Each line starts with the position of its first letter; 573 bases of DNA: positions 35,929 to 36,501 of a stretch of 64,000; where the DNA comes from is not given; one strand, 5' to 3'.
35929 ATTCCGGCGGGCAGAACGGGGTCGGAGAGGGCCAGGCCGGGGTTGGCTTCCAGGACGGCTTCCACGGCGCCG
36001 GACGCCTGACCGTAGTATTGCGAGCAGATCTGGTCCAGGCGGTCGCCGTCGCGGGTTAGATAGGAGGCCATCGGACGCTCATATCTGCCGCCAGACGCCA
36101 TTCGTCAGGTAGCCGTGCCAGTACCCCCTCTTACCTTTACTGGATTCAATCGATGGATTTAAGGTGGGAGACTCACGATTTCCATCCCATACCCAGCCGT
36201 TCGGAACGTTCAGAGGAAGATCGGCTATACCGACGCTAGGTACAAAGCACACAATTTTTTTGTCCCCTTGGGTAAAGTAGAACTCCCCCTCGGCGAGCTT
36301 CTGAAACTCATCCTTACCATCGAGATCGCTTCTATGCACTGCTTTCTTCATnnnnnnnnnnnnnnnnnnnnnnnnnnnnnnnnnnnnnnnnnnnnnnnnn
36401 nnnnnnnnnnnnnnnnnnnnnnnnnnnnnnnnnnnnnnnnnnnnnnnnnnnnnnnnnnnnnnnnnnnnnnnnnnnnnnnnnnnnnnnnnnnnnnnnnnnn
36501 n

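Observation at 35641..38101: Five overlapping genes: a P2-like tail-X/holin pair coupled to cadherin-like, five-repeat and DUF6527-like proteins, with no other phage genes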

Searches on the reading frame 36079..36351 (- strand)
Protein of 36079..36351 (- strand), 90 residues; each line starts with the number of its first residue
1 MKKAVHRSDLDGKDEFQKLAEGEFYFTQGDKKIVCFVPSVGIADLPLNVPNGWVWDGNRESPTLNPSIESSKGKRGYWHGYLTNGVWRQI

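Call 3: search_protein_families(library=pfam, proteins=[window:36079-36351:-], max_evalue=1)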
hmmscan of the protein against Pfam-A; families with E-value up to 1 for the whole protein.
window:36079-36351:- (90 aa): 2 families
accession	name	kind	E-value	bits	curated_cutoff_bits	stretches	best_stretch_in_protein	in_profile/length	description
PF20137.4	DUF6527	-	8.6e-08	32.4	23.6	1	50-88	22-61/63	Family of unknown function (DUF6527)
PF00653.27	BIR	-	0.21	12.6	22.9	1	14-37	18-41/70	Inhibitor of Apoptosis domain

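Call 4: search_protein_families(library=phrogs, proteins=[window:36079-36351:-], max_evalue=0.1)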
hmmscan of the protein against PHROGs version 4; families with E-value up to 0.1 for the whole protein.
window:36079-36351:- (90 aa): 3 families
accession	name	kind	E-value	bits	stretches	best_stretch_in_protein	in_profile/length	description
phrog_15183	-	unknown function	3.7e-10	41.3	1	51-89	66-101/102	-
phrog_3362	-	unknown function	0.0066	17.5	1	51-84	38-78/106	-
phrog_34484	-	unknown function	0.022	16.1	1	61-86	106-129/134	-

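Call 25: find_related_loci(query=window:36079-36351:-, collection=viral_contigs, flank=10000)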
Query window:36079-36351:- (90 aa) in viral_contigs; peptide patterns used: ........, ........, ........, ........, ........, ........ (x = any residue, [..] = any of these).
25 stretches matched a pattern, but none encodes a relative of the query by tblastn (E <= 1e-3).

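Call 27: search_protein_families(library=padloc, proteins=[window:36079-36351:-], max_evalue=1)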
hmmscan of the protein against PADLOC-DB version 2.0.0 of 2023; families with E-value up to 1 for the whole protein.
window:36079-36351:- (90 aa): 0 families

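Call 28: search_protein_families(library=ncbifam, proteins=[window:36079-36351:-], max_evalue=0.1)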
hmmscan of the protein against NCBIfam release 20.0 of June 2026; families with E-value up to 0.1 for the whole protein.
window:36079-36351:- (90 aa): 0 families

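Call 34: find_homologous_proteins(query=window:36079-36351:-, max_evalue=0.001)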
Query window:36079-36351:- (90 aa): 1 proteins with E <= 0.001 among 1 candidates.
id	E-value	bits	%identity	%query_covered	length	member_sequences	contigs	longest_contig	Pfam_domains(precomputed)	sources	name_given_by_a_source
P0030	4.0e-53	196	93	100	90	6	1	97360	PF20137.5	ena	-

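Call 35: find_encoding_contigs(protein=P0030, flank=10000, max_places=6)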
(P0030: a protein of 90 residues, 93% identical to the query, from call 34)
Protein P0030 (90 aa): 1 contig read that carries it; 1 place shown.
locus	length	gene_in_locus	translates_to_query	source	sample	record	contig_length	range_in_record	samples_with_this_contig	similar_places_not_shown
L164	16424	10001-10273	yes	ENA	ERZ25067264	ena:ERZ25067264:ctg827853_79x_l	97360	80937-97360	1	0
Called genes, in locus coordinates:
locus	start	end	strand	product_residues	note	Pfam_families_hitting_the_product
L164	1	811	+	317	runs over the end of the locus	PF00781:DAGK_cat, PF19279:YegS_C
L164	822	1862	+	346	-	PF04307:YdjM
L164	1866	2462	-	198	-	PF09335:VTT_dom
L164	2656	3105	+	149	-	-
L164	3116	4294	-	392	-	PF04055:Radical_SAM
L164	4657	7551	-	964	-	PF08471:Ribonuc_red_2_N, PF02867:Ribonuc_red_lgC, PF12637:TSCPD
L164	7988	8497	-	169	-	PF02559:CarD_TRCF_RID, PF21095:CarD_C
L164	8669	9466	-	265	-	PF03328:HpcH_HpaI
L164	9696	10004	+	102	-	-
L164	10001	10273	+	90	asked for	PF20137:BubE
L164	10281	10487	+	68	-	PF05489:Phage_tail_X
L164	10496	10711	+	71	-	-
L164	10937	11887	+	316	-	PF08450:SGL (faint), PF25021:TEN_NHL (faint), PF24684:Vgb_lyase (faint), PF13449:Phytase-like (faint), PF01436:NHL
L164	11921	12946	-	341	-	PF00389:2-Hacid_dh, PF02826:2-Hacid_dh_C, PF03446:NAD_binding_2 (weak)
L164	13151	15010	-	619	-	PF13620:CarboxypepD_reg (weak)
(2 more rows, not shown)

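Call 52: find_encoding_contigs(protein=P0034, flank=6000, max_places=3)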
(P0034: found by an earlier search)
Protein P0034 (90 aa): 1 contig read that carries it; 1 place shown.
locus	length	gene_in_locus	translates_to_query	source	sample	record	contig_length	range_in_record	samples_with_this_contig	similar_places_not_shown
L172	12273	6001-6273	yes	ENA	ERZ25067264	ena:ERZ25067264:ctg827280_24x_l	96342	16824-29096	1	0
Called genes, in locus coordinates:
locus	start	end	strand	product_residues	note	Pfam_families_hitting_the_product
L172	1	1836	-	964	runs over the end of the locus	PF08471:Ribonuc_red_2_N, PF02867:Ribonuc_red_lgC, PF12637:TSCPD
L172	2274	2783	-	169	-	PF02559:CarD_TRCF_RID, PF21095:CarD_C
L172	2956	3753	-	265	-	PF03328:HpcH_HpaI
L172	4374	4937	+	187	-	PF12733:Cadherin-like (weak)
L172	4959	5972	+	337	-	-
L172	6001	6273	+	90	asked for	PF20137:BubE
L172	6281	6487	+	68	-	PF05489:Phage_tail_X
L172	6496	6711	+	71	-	-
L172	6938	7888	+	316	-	PF08450:SGL (faint), PF25021:TEN_NHL (faint), PF24684:Vgb_lyase (faint), PF13449:Phytase-like (faint), PF01436:NHL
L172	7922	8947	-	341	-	PF00389:2-Hacid_dh, PF02826:2-Hacid_dh_C, PF03446:NAD_binding_2 (weak)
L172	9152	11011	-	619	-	PF13620:CarboxypepD_reg (weak)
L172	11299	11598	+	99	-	-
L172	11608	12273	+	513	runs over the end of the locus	PF02028:BCCT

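Call 81: search_solved_structures(query=window:36079-36351:-, max_evalue=10)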
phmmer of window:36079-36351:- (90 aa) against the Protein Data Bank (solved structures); distinct sequences matched with E-value up to 10: 1.
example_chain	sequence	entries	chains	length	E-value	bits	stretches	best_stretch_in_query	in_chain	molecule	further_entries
6l7q_A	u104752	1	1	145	0.66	13.5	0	17-37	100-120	hypothetical protein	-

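Call 83: search_dna_similar(query=window:36079-36351:-, collection=phages, mode=protein, max_evalue=0.01, max_rows=15)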
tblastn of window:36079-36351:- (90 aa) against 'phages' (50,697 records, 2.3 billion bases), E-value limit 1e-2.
Records with a match: 8; places in all: 8; records where one place covers at least 80% of the query: 0.
Best place of each record, by identity: <60% 8.
By first word of the organism name: Rhizobium 5; Caulobacter 2; Microcystis 1.
By host as written in the record: Rhizobium phaseoli IE4771 2; Caulobacter crescentus 2; Rhizobium phaseoli sv. giardinii IE4771 1; Rhizobium phaseoli sv. phaseoli IE1004 1; Rhizobium etli N731 1; Microcystis aeruginosa 1.
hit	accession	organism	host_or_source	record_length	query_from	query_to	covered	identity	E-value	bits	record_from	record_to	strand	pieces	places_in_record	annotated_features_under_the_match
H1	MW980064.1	Rhizobium phage RHEph12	Rhizobium phaseoli sv. giardinii IE4771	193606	37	89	59%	42.6%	1e-4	44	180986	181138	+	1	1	hypothetical protein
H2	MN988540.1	Rhizobium phage RHph_I42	Rhizobium phaseoli IE4771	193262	37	89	59%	42.6%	7e-4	42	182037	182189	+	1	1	hypothetical protein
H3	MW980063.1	Rhizobium phage RHph_N46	Rhizobium phaseoli sv. phaseoli IE1004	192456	37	89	59%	40.7%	1e-3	41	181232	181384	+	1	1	hypothetical protein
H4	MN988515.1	Rhizobium phage RHph_N28_1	Rhizobium etli N731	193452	37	89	59%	40.7%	1e-3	41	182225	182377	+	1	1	hypothetical protein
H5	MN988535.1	Rhizobium phage RHph_N42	Rhizobium phaseoli IE4771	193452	37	89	59%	40.7%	1e-3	41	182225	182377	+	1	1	hypothetical protein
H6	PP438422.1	Microcystis phage Mae-JY30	Microcystis aeruginosa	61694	46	89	49%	43.2%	3e-3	40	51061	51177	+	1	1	hypothetical protein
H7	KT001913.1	Caulobacter phage Sansa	Caulobacter crescentus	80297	53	87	39%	50.0%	1e-4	44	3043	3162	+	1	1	hypothetical protein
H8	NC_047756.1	Caulobacter phage Sansa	Caulobacter crescentus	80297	53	87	39%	50.0%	1e-4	44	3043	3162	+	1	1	hypothetical protein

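Call 85: get_annotated_region(hit=H6, flank=4000)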
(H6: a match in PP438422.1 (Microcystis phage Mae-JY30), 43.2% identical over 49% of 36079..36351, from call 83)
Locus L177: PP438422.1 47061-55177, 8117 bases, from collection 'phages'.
description: Microcystis phage Mae-JY30, complete genome.
organism: Microcystis phage Mae-JY30 (NCBI taxid 3128142)
taxonomy: Viruses; Duplodnaviria; Heunggongvirae; Uroviricota; Caudoviricetes
host: Microcystis aeruginosa; source: China; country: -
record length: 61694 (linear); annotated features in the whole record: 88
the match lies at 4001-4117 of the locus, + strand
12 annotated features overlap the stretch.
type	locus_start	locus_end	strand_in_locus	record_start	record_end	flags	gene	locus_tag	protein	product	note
CDS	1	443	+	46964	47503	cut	-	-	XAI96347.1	tail tube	-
CDS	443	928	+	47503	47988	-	-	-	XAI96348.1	hypothetical protein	-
CDS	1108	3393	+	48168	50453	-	-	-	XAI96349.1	hypothetical protein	-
CDS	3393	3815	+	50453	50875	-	-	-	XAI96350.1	tail assembly protein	-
CDS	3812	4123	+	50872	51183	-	-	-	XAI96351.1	hypothetical protein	-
CDS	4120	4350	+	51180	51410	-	-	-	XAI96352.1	putative tail protein X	-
CDS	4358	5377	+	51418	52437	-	-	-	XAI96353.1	late control protein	-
CDS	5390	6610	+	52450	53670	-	-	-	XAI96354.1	putative tail fiber protein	-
CDS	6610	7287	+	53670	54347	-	-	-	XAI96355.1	hypothetical protein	-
CDS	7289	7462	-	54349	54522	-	-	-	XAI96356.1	hypothetical protein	-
CDS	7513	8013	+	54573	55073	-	-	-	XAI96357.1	hypothetical protein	-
CDS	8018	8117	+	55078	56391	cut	-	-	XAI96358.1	peptidoglycan-binding domain protein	-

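Call 86: get_annotated_region(hit=H1, flank=4000)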
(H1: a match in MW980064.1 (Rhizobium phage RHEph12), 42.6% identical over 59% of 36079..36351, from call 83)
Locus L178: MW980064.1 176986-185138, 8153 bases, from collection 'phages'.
description: Rhizobium phage RHEph12, complete genome.
organism: Rhizobium phage RHEph12 (NCBI taxid 2836128)
taxonomy: Viruses; Duplodnaviria; Heunggongvirae; Uroviricota; Caudoviricetes
host: Rhizobium phaseoli sv. giardinii IE4771; source: agricultural lands; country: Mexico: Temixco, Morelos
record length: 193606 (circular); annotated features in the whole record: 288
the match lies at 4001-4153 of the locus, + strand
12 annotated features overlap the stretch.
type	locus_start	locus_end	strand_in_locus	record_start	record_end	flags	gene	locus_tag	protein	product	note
CDS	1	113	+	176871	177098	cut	-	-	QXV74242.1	hypothetical protein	-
CDS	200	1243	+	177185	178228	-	-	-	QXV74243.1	hypothetical protein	-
CDS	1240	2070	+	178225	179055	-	-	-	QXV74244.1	hypothetical protein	-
CDS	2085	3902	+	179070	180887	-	-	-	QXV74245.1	putative topoisomerase I protein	GO_component: GO:0005694 - chromosome; GO_function: GO:0003677 - DNA binding; GO_function: GO:0003917 - DNA ...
CDS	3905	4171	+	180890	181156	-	-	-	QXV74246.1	hypothetical protein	-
CDS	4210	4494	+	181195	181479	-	-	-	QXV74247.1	PAAR repeat-containing protein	-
CDS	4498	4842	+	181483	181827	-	-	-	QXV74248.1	hypothetical protein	-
CDS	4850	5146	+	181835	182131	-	-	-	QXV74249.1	hypothetical protein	-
CDS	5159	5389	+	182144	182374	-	-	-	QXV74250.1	hypothetical protein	-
CDS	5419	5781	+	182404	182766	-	-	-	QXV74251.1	hypothetical protein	-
CDS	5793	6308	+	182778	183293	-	-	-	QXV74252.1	hypothetical protein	-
CDS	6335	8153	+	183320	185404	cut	-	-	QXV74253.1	putative tail fiber protein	-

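Call 94: search_protein_families(library=pfam, proteins=[L177:3812-4123:+, L177:4120-4350:+, L178:3905-4171:+, L177:3393-3815:+, L177:4358-5377:+], max_evalue=0.01)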
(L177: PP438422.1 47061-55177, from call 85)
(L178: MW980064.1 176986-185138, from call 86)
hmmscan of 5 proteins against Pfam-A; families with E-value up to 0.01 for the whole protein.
L177:3812-4123:+ (103 aa): 1 family
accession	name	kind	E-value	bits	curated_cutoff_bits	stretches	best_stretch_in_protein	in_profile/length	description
PF20137.4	DUF6527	-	1.1e-15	57.7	23.6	1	42-101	3-61/63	Family of unknown function (DUF6527)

L177:4120-4350:+ (76 aa): 1 family
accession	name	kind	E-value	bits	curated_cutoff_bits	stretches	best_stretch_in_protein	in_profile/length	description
PF05489.18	Phage_tail_X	-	3.4e-08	33.4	22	1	8-59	4-52/60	Phage Tail Protein X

L178:3905-4171:+ (88 aa): 1 family
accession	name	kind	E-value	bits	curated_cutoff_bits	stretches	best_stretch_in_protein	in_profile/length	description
PF20137.4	DUF6527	-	1.7e-10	41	23.6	1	29-82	3-61/63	Family of unknown function (DUF6527)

L177:3393-3815:+ (140 aa): 1 family
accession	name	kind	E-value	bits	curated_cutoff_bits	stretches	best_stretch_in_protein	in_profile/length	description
PF06995.16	Phage_P2_GpU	-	5.4e-29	100.7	27.5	1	11-123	6-118/120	Phage P2 GpU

L177:4358-5377:+ (339 aa): 0 families

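Call 96: find_related_loci(query=A2, collection=viral_contigs, flank=6000)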
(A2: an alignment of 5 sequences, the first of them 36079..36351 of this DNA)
Query A2 (90 aa) in viral_contigs; peptide patterns used: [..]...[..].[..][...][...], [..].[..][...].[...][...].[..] (x = any residue, [..] = any of these).
298 stretches matched a pattern; 154 encode a relative of the query (tblastn E <= 1e-3); the best 80 are kept; 80 distinct loci.
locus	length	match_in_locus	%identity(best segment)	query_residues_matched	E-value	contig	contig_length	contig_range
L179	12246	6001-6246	36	14-90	3e-12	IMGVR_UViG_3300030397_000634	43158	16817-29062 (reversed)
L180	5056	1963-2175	39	23-90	4e-12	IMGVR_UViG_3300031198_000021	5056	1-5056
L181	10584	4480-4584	63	53-87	1e-11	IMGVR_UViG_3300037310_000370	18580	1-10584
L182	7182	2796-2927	50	44-89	2e-11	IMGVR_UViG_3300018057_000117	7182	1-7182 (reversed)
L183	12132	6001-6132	50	44-89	2e-11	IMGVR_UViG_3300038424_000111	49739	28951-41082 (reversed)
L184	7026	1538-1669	50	44-89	2e-11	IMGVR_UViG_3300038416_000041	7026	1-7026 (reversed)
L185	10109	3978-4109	50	44-89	2e-11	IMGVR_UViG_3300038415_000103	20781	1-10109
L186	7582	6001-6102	61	53-88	4e-11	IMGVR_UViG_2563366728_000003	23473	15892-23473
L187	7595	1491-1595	62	50-86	5e-11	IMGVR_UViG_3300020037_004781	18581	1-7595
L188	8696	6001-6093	60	53-87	5e-11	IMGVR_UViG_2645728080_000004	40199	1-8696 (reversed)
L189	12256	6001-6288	36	4-90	5e-11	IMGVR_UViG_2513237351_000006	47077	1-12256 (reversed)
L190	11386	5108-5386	37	4-90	1e-10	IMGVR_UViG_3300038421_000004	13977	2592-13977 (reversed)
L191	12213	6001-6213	36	16-90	1e-10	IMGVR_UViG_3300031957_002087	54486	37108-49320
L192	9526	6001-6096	58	53-88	1e-10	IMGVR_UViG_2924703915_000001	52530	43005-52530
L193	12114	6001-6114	62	50-88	2e-10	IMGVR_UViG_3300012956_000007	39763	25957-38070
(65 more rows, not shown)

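Call 103: find_related_loci(query=window:36079-36351:-, collection=metagenome_contigs, flank=10000)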
Query window:36079-36351:- (90 aa) in metagenome_contigs; peptide patterns used: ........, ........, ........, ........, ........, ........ (x = any residue, [..] = any of these).
216 stretches matched a pattern, but none encodes a relative of the query by tblastn (E <= 1e-3).

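Call 105: search_protein_families(library=phrogs, proteins=[L177:1108-3393:+, L177:5390-6610:+], max_evalue=0.001)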
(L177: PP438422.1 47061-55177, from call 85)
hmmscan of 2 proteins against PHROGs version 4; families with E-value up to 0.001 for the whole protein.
L177:1108-3393:+ (761 aa): 39 families (the best 25 are shown)
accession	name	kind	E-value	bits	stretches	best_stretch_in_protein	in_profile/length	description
phrog_28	-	tail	2.2e-108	365.4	1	25-759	219-774/1228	tail length tape measure protein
phrog_1533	-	tail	1.9e-102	345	1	69-518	239-672/1688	tail length tape measure protein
phrog_991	-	tail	2.2e-79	268.5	1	81-706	296-880/1966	tail length tape measure protein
phrog_1272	-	tail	2.2e-73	248.8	1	71-624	251-803/1606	tail length tape measure protein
phrog_9696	-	tail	3.5e-68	231.5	1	27-363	19-352/1415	tail length tape measure protein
phrog_4704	-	tail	2.9e-66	225.4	1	23-415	152-554/625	tail length tape measure protein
phrog_19074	-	unknown function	6.1e-66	224.2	1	76-389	148-467/1384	-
phrog_5218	-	unknown function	8.7e-62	210.7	1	53-520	205-662/1599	-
phrog_38390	-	tail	7e-52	177.7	1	64-448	48-416/1029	tail length tape measure protein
phrog_1293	-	tail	1.8e-49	169.5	1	80-518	179-627/1424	tail length tape measure protein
phrog_167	-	tail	8e-48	164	1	67-617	271-770/1555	tail length tape measure protein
phrog_28420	-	tail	1e-42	147.3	1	66-403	42-370/906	tail length tape measure protein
phrog_5493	-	tail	4.7e-42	145.4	1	81-337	68-330/1102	tail length tape measure protein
phrog_58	-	tail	5.4e-31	108.9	1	23-591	299-685/1544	tail length tape measure protein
phrog_16692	-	unknown function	1.3e-29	104.3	1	80-464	177-573/1107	-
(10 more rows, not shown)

L177:5390-6610:+ (406 aa): 12 families
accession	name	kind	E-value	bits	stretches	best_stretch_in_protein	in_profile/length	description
phrog_2631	-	tail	1e-15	58.4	1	158-254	341-404/644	tail fiber protein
phrog_7032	-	tail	2e-13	50.3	1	154-255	210-310/866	tail fiber protein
phrog_454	-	tail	2.3e-13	50.2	1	186-253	350-417/1376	tail fiber protein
phrog_38759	-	unknown function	1.4e-09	38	1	179-262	151-234/920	-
phrog_22682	-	tail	3.3e-09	37.3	1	179-237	161-220/400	tail fiber protein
phrog_4209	-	tail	3.7e-09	37.1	1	187-234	101-148/406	tail fiber protein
phrog_8713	-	tail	1.6e-08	35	1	191-253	390-452/509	tail fiber protein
phrog_4549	-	tail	5.5e-08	32.4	1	193-249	269-325/869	tail fiber protein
phrog_9625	-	unknown function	3.7e-07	29.1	1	94-272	775-940/1586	-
phrog_4757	-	unknown function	6.7e-05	23.2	1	154-266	42-138/359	-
phrog_18185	-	tail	0.00012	22.7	0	221-262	240-281/399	tail fiber protein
phrog_3100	-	tail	0.00062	21.1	1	172-290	51-191/382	tail fiber protein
